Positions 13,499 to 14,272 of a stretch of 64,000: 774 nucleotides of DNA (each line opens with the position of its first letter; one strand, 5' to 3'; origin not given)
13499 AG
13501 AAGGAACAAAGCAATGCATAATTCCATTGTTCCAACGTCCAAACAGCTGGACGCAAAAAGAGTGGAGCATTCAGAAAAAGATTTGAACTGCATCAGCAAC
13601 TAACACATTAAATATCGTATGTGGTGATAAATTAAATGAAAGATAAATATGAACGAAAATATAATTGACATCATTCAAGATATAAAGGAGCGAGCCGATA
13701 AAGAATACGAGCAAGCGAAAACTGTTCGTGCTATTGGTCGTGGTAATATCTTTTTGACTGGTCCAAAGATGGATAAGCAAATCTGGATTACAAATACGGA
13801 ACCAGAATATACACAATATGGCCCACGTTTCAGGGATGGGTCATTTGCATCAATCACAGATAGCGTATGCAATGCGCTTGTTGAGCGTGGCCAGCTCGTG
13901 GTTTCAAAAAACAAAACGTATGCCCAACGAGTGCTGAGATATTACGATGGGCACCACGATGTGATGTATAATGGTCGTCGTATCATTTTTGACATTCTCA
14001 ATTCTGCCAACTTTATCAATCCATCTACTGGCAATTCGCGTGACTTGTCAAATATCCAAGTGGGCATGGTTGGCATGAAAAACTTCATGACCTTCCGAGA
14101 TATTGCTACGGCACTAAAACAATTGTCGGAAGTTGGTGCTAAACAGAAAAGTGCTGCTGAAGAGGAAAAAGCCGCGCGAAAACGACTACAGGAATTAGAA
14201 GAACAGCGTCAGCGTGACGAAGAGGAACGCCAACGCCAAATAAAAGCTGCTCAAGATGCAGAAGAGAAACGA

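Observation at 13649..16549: Stand-alone 966-aa HelD/UvrD-like ATPase with a novel N-domain and ~90-aa charged coiled coil: candidate new defence or RNAP-acting system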

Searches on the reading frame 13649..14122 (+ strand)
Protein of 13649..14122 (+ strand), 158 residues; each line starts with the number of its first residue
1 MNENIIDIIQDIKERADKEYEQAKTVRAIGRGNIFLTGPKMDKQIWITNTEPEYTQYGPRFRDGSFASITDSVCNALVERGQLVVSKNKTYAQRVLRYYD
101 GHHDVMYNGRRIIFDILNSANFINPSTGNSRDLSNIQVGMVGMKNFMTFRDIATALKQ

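Call 45: predict_structure(alignment_id=A2)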
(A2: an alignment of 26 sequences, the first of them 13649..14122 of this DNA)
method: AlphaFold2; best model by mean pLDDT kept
length: 158 residues; sequences in the alignment: 26
mean_pLDDT: 94.6   pTM: 0.85
mean pLDDT of the five models: 94.6, 94.5, 93.6, 93.4, 93.3
residues with pLDDT >= 90: 137; 70-90: 20; 50-70: 1; < 50: 0
segments of 3 or more residues with pLDDT < 50: none
pLDDT, mean of each block of 10 residues (from residue 1): 90 97 96 94 96 93 89 94 95 96 94 97 93 97 96 96
secondary structure, 60 per line:
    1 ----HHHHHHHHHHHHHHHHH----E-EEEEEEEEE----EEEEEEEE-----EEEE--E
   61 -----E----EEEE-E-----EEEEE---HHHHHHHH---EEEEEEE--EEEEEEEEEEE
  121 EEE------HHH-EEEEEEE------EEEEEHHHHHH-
elements in order: H5-21 E28-36 E41-48 E54-57 E71-74 E82-86 H90-97 E101-107 E110-123 E134-140 E147-151 H152-157

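Call 49: fold_search(model_id=the predicted structure, library=pdb)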
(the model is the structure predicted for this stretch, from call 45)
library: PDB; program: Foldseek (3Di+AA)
matches with E <= 10: 589; with E <= 0.001: 0
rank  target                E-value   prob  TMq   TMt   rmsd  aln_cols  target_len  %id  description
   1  6wvk_H                3.7e-03  1.00  0.42  0.10   4.7       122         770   15  Cryo-EM structure of Bacillus subtilis RNA Polymerase in complex with HelD (released 2020-11-18)
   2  6zca_H                8.0e-03  1.00  0.40  0.10   8.4       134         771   12  Structure of the B. subtilis RNA POLYMERASE in complex with HelD (monomer) (released 2020-10-14)
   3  9a7t_B                1.7e-01  0.96  0.33  0.33   8.1        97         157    9  Integrative model of RPOB-GREA by crosslinking MS and deep learning (released 2024-09-18)
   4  8b47_B                4.0e-01  0.03  0.13  0.09  21.0       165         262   12  Crystal structure of NAD kinase 1 from Listeria monocytogenes in complex with a cyclic di-adenosine derivative (released 2023-01-11)
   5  9nly_B                4.2e-01  0.05  0.15  0.04  16.0       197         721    9  Y20S (Sec18-Sec17-Sec9-Sso1-Snc1) EDTA - Class 7 (released 2025-10-01)
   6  7ji3_A                4.2e-01  0.03  0.14  0.09  23.6       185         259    9  Cryo-EM structure of a proton-activated chloride channel (released 2021-03-03)
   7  5cvn_B                5.0e-01  0.04  0.16  0.10  16.5       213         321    6  WDR48 (2-580):USP46~ubiquitin ternary complex (released 2015-10-07)
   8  3aoi_X                6.0e-01  0.75  0.32  0.33   7.0        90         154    7  RNA polymerase-Gfh1 complex (Crystal type 2) (released 2010-12-08)
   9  4bfb_A                6.7e-01  0.07  0.17  0.09  15.6       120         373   10  BACE2 XAPERONE COMPLEX (released 2013-05-29)
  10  6zme_CH               7.2e-01  0.06  0.14  0.06  15.7       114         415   15  SARS-CoV-2 Nsp1 bound to the human CCDC124-80S-eERF1 ribosome complex (released 2020-08-12)
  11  3f9w_D                7.2e-01  0.05  0.15  0.15  16.9       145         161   14  Structural Insights into Lysine Multiple Methylation by SET Domain Methyltransferases, SET8-Y334F / H4-Lys20 / AdoHcy (released 2008-11-25)
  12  4czw                  7.6e-01  0.04  0.15  0.06  16.1       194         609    7  Structure of the Neurospora crassa Pan2 catalytic unit (protease and nuclease domain) (released 2014-06-04)
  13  9cru_B                8.1e-01  0.03  0.14  0.04  16.6       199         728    8  Y20S (Sec18-Sec17-Sec9-Sso1-Snc1) EDTA - Class 1 (released 2025-08-27)
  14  7qx5                  8.1e-01  0.02  0.13  0.05  16.7       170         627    9  mosquitocidal Cry11Aa-Y449F determined at pH 7 from naturally-occurring nanocrystals by Serial femtosecond crystallograp (released 2022-07-27)
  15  5dqc_B                8.5e-01  0.05  0.18  0.10  17.3       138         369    7  Co-crystal of BACE1 with compound 0211 (released 2016-02-17)
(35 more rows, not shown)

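Call 51: search_solved_structures(query=A2, max_evalue=10, show_alignments=2)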
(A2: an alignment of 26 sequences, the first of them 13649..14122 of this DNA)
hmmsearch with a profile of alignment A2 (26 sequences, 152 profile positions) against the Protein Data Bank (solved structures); distinct sequences matched with E-value up to 10: 3.
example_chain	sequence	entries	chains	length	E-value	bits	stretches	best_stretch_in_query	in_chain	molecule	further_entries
3a07_A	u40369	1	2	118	0.064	16.2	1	68-120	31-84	Actinohivin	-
4den_A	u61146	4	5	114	0.068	16.1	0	72-122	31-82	Actinohivin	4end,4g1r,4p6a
2mq8_A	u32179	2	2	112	0.15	15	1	2-31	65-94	De novo designed protein LFR1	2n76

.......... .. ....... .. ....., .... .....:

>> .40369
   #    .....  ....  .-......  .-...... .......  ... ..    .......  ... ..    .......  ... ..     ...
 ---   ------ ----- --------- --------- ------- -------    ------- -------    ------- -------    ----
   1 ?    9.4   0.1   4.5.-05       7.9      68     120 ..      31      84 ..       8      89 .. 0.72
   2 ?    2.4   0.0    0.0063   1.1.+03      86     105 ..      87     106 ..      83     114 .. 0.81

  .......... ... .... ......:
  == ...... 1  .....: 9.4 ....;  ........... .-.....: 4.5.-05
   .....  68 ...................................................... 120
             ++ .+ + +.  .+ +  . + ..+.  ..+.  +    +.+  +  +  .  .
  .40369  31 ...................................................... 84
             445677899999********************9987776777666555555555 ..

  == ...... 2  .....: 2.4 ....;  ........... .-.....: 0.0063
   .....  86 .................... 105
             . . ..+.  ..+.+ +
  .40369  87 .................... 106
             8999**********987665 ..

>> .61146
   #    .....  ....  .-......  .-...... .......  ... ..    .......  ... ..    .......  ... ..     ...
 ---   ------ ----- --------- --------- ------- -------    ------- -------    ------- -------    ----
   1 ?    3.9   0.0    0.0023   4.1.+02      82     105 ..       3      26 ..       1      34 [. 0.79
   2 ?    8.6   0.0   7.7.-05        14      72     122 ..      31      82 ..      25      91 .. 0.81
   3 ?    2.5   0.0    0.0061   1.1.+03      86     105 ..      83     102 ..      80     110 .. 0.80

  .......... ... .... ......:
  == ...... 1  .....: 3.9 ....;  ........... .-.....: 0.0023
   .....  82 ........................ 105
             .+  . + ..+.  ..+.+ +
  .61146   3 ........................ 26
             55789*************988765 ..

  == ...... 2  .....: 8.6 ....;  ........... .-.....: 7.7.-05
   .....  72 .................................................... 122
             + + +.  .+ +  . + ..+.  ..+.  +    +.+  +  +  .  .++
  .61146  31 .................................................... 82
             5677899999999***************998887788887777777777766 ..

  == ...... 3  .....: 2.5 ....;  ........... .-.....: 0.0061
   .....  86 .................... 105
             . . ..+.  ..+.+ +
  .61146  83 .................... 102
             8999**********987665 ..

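Call 81: search_protein_families(library=pfam, alignment_id=A2, max_evalue=10)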
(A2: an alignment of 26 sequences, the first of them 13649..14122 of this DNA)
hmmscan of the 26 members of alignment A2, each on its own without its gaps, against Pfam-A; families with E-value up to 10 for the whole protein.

A. member 1, window:13649-14122:+ (158 aa): 1 family
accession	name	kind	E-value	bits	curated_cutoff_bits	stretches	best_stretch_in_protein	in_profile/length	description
PF10606.14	GluR_Homer-bdg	-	0.22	12.1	25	1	61-99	8-44/51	Homer-binding domain of metabotropic glutamate receptor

B. families by the number of members that match (of 26 scanned): 10 families
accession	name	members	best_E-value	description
PF11051.14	Mannosyl_trans3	1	0.0071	Mannosyltransferase putative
PF10656.15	DUF2483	1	0.014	Hypothetical protein of unknown function (DUF2483)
PF10902.13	WYL_2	1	0.032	WYL_2, Sm-like SH3 beta-barrel fold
PF10379.14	nec1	1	0.045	Virulence protein nec1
PF23846.1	Cache_WalK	1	0.049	WalK sensor protein kinase Chache domain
PF23504.1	YodE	1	0.052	YodE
PF04512.18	Baculo_PEP_N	1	0.064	Baculovirus polyhedron envelope protein, PEP, N terminus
PF16568.10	Sam68-YY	1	0.088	Tyrosine-rich domain of Sam68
PF13620.12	CarboxypepD_reg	1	0.17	Carboxypeptidase regulatory-like domain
PF10606.14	GluR_Homer-bdg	1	0.22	Homer-binding domain of metabotropic glutamate receptor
